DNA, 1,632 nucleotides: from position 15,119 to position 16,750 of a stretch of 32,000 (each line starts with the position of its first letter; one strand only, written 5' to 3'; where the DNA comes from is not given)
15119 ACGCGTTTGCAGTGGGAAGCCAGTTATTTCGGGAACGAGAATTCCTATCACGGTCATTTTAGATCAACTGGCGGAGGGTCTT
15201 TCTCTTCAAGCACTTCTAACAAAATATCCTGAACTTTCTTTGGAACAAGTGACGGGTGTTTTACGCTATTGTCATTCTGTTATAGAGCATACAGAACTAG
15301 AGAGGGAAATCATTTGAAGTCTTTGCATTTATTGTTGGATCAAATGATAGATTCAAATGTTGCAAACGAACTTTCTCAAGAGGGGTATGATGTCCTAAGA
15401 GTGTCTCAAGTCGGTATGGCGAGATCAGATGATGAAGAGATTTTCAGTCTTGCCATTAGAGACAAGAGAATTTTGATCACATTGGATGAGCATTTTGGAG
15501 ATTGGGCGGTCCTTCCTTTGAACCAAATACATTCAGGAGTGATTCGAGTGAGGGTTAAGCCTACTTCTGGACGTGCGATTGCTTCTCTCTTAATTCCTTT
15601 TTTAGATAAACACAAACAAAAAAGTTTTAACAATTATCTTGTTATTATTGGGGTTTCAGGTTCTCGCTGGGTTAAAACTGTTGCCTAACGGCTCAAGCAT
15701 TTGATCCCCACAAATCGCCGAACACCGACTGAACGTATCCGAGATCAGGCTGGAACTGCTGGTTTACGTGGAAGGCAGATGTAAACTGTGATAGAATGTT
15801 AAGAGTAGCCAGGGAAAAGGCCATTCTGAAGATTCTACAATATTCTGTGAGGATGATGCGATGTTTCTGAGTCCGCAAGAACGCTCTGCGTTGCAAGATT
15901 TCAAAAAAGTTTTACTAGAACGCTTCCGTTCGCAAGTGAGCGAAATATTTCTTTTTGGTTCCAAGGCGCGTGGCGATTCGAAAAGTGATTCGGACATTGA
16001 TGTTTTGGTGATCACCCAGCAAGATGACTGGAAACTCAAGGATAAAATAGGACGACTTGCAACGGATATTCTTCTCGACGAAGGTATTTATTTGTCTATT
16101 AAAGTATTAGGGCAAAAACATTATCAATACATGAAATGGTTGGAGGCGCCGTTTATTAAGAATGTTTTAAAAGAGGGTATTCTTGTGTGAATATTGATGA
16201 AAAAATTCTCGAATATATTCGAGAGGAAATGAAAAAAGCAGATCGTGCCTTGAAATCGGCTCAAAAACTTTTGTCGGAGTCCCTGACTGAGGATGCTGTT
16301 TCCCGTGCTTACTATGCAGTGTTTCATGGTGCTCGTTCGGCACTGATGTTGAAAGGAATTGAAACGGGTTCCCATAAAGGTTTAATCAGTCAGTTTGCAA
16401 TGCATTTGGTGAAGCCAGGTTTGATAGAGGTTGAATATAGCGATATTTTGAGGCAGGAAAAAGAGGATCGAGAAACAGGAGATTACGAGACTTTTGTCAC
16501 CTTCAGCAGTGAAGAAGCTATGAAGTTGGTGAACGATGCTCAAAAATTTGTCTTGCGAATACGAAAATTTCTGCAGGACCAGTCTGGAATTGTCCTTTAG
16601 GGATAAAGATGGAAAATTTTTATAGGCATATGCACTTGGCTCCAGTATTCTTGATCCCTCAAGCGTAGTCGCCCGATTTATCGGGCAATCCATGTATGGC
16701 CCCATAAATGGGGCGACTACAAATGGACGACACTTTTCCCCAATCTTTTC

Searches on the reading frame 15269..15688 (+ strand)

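Call 16: search_protein_families(library=pfam, proteins=[window:15269-15688:+], max_evalue=0.1)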
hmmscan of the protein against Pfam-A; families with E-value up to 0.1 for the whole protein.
window:15269-15688:+ (139 aa): 3 families
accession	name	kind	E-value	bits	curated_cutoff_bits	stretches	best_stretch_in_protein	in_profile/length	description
PF18480.7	DUF5615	-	3.6e-20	72.3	23.8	1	21-127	3-107/110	Domain of unknown function (DUF5615)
PF01927.22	Mut7-C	-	0.0032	18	23.3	1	21-76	3-52/146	Mut7-C RNAse domain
PF18478.7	PIN_10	-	0.027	15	26.2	1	21-76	3-62/84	PIN like domain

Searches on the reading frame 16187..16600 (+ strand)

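Call 16: search_protein_families(library=pfam, proteins=[window:16187-16600:+], max_evalue=0.1)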
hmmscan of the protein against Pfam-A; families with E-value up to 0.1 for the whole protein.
window:16187-16600:+ (137 aa): 3 families
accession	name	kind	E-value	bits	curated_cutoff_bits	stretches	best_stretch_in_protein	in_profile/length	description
PF05168.19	HEPN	-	7.5e-18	65.2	22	1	15-124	5-113/117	HEPN domain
PF22706.1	Tex_central_region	-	0.013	16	27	0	6-37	9-42/178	Tex central region-like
PF17448.7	YqaH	-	0.094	13.5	31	0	10-38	6-33/88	Uncharacterized YqaH-like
